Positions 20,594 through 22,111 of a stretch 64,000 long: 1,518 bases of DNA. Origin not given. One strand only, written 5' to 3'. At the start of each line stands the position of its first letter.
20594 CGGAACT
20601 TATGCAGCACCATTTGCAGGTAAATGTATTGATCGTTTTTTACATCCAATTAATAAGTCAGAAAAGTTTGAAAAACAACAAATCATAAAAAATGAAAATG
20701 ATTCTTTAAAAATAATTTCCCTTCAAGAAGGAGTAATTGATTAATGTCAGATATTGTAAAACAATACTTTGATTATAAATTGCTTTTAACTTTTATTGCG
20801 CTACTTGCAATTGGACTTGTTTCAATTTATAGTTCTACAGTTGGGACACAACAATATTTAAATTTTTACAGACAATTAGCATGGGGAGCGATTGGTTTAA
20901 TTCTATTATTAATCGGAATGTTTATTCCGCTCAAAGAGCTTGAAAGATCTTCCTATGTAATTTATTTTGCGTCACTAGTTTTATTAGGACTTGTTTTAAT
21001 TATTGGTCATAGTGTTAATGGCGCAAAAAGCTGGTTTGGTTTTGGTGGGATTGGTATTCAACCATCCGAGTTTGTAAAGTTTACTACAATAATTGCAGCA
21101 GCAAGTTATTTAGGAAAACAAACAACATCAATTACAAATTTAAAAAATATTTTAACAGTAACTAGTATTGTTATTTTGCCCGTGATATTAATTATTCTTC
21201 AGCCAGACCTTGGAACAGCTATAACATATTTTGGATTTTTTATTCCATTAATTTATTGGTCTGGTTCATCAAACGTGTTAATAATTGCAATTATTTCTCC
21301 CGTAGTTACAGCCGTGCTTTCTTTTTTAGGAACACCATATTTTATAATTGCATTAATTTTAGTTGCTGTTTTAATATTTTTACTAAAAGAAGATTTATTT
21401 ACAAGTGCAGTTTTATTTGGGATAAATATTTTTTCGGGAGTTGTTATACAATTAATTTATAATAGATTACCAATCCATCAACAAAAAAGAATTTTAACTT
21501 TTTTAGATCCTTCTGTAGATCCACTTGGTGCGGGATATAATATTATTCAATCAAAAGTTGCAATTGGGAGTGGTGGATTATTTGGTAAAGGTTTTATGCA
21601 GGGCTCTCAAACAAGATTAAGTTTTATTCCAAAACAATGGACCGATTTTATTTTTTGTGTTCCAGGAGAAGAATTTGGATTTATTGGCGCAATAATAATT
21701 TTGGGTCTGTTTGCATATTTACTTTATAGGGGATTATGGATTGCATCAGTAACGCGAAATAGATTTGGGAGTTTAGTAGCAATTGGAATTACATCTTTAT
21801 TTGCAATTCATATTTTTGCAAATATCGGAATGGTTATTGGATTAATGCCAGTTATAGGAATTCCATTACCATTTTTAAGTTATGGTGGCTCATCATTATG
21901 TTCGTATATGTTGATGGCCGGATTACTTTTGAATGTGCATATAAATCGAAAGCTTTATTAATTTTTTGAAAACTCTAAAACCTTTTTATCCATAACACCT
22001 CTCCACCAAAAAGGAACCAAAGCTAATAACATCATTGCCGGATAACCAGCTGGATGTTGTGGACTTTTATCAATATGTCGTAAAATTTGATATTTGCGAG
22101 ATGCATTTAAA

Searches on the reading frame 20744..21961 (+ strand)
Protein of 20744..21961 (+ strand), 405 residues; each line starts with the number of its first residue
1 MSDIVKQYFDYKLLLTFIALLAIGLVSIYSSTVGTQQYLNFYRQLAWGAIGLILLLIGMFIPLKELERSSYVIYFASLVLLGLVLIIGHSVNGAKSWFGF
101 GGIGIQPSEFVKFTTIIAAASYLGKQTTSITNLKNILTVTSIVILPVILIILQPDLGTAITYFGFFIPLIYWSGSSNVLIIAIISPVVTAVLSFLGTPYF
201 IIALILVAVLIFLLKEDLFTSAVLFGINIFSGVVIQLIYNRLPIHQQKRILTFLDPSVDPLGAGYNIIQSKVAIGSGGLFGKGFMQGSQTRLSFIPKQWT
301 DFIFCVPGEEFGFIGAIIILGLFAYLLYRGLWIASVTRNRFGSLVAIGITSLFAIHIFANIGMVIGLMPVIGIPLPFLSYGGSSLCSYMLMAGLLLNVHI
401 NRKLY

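Call 48: search_protein_families(library=pfam, proteins=[window:20744-21961:+], max_evalue=1e-8)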
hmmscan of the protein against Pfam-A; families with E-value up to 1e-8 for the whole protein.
window:20744-21961:+ (405 aa): 1 family
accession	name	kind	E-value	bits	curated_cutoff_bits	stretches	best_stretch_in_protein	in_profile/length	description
PF01098.24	FTSW_RODA_SPOVE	-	6.3e-97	325.2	26.4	2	196-403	155-355/356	Cell cycle protein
